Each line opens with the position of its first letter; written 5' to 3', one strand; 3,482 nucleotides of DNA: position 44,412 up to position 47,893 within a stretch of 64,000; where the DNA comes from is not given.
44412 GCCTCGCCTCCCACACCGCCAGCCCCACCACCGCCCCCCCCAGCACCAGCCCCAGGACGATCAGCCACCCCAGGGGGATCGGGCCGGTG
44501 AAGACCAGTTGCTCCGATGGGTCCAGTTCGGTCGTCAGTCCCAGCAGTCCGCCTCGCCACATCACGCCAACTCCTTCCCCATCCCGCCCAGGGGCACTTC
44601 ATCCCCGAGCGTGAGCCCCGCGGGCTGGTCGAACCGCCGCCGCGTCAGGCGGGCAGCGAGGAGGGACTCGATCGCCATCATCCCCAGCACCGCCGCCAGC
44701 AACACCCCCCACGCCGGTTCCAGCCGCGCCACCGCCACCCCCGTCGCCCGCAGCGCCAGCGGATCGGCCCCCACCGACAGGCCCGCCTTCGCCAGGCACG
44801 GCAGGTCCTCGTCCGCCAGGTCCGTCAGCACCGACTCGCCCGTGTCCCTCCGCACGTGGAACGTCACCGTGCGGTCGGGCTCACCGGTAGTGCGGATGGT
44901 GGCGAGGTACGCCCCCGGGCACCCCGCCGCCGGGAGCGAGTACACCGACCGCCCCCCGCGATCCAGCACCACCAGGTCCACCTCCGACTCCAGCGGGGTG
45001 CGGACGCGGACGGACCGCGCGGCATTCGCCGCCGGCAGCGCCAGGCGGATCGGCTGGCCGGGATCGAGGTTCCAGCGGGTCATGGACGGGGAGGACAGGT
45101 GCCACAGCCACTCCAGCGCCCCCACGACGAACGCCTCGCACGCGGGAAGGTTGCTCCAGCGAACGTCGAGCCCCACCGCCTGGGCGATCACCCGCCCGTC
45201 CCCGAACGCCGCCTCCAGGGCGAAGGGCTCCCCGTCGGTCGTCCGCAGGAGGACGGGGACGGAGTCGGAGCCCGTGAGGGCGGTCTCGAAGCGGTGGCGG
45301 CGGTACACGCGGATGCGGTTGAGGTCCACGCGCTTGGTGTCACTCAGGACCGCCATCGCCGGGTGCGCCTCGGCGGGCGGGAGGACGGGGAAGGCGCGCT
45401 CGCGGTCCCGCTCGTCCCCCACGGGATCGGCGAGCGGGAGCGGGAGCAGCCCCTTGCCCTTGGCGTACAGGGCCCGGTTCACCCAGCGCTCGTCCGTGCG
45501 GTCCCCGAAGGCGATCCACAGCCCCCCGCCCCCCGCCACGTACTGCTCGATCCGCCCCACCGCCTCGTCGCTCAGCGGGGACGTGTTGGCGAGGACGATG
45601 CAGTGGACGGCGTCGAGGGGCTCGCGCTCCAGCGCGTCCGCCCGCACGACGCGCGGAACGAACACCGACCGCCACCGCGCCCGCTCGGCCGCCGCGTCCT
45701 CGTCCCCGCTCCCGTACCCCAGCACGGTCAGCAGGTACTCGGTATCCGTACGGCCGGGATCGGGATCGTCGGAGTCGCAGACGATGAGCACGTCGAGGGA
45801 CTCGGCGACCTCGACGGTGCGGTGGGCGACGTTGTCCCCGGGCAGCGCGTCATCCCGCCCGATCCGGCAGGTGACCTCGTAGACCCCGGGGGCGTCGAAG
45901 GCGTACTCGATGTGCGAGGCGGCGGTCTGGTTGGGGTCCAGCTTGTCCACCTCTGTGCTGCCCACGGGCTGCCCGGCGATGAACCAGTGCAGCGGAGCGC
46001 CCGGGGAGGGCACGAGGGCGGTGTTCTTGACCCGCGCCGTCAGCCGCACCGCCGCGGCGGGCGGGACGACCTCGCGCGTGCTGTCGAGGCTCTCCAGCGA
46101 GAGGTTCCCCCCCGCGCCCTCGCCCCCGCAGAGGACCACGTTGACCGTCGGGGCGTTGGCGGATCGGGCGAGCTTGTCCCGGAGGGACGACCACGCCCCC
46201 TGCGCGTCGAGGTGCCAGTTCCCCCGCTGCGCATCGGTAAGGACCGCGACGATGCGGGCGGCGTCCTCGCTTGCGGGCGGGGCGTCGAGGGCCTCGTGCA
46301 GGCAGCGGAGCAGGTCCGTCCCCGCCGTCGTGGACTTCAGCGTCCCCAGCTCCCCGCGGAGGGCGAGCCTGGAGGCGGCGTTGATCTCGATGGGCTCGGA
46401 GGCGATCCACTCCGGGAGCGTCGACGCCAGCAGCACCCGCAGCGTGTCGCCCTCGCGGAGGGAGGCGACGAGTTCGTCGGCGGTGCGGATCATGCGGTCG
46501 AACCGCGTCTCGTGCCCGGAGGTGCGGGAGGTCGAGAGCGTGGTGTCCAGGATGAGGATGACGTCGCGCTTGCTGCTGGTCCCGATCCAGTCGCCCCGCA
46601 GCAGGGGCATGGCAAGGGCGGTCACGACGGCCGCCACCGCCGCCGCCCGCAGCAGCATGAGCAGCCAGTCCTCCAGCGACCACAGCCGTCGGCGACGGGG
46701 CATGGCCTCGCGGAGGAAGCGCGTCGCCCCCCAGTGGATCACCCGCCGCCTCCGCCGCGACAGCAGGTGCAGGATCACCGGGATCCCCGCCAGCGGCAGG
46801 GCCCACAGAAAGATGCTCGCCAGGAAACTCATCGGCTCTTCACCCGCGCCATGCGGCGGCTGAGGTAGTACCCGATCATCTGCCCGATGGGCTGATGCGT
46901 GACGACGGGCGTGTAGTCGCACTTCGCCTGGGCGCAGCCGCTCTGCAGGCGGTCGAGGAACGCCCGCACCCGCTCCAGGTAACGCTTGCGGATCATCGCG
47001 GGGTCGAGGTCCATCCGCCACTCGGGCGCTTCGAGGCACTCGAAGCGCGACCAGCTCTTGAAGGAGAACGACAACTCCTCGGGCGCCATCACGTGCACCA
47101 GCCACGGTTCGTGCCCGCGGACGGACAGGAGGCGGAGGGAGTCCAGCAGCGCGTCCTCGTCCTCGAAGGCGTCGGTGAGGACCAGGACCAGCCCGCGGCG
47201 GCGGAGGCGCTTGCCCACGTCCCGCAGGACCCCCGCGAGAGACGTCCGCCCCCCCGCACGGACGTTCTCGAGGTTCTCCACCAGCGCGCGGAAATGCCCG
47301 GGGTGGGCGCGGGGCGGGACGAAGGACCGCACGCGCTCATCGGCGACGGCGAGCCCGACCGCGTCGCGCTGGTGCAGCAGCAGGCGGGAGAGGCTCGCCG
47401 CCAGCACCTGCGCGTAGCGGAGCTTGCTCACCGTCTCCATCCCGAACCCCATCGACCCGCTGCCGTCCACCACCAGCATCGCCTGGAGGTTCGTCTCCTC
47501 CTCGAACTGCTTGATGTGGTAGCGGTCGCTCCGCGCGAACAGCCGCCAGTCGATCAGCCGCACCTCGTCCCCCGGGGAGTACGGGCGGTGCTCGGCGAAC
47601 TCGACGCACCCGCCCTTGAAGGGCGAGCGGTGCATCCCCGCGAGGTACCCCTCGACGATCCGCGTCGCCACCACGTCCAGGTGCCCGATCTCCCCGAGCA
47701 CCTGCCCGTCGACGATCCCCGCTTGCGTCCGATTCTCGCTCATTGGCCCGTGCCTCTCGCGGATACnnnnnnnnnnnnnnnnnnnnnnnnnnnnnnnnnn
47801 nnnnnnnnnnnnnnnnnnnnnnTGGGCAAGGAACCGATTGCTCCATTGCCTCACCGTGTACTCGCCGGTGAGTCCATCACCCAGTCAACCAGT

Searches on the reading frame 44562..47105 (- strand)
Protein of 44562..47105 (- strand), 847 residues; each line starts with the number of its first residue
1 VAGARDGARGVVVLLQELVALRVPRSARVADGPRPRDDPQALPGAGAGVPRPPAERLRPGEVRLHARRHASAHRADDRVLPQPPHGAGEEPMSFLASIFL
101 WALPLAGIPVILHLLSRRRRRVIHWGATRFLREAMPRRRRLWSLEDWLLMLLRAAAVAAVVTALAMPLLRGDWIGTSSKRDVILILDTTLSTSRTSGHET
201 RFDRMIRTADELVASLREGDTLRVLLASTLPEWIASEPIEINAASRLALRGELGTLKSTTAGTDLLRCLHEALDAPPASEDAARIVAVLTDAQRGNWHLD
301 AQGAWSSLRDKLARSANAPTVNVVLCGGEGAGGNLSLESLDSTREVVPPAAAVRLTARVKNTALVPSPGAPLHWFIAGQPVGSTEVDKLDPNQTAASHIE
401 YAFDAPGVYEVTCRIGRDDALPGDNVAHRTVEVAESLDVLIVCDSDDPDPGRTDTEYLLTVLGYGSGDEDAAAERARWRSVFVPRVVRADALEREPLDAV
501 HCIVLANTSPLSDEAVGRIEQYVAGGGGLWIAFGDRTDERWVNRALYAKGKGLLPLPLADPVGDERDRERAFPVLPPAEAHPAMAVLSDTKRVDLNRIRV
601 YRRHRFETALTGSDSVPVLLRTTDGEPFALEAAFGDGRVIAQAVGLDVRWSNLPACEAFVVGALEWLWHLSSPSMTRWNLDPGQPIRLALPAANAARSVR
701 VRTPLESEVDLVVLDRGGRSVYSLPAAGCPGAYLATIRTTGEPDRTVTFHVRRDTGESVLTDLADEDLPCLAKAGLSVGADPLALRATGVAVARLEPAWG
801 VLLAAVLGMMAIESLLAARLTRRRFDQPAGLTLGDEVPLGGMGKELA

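Call 14: search_protein_families(library=pfam, proteins=[window:44562-47105:-], max_evalue=0.001)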
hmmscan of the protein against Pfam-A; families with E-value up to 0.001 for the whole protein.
window:44562-47105:- (847 aa): 2 families
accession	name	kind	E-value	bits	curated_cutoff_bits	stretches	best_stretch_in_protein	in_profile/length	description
PF07584.16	BatA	-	5.7e-15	55.9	25.9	1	92-167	1-77/77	Aerotolerance regulator N-terminal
PF13519.12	VWA_2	-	4.3e-06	27.8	27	1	182-292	1-106/107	von Willebrand factor type A domain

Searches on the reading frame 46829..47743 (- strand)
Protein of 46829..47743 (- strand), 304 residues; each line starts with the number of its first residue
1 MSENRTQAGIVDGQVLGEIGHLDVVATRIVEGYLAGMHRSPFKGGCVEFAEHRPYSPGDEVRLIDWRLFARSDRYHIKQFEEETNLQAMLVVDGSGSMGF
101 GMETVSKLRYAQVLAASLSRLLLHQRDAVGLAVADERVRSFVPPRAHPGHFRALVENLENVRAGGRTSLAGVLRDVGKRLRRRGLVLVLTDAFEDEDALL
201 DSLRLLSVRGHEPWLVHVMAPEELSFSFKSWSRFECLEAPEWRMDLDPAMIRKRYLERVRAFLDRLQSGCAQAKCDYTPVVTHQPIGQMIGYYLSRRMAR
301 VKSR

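Call 14: search_protein_families(library=pfam, proteins=[window:46829-47743:-], max_evalue=0.001)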
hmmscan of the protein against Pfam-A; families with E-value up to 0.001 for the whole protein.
window:46829-47743:- (304 aa): 2 families
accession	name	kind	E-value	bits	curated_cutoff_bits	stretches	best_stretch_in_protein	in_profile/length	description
PF01882.25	DUF58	-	2.2e-43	148.4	23.4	1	51-260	1-211/216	Protein of unknown function DUF58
PF13519.12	VWA_2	-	2.2e-10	41.5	27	1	89-192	2-106/107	von Willebrand factor type A domain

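Call 37: find_encoding_contigs(protein=window:46829-47743:-, flank=1000, max_places=3)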
Protein window:46829-47743:- (304 aa): no gene with exactly this product is on record in the collection.
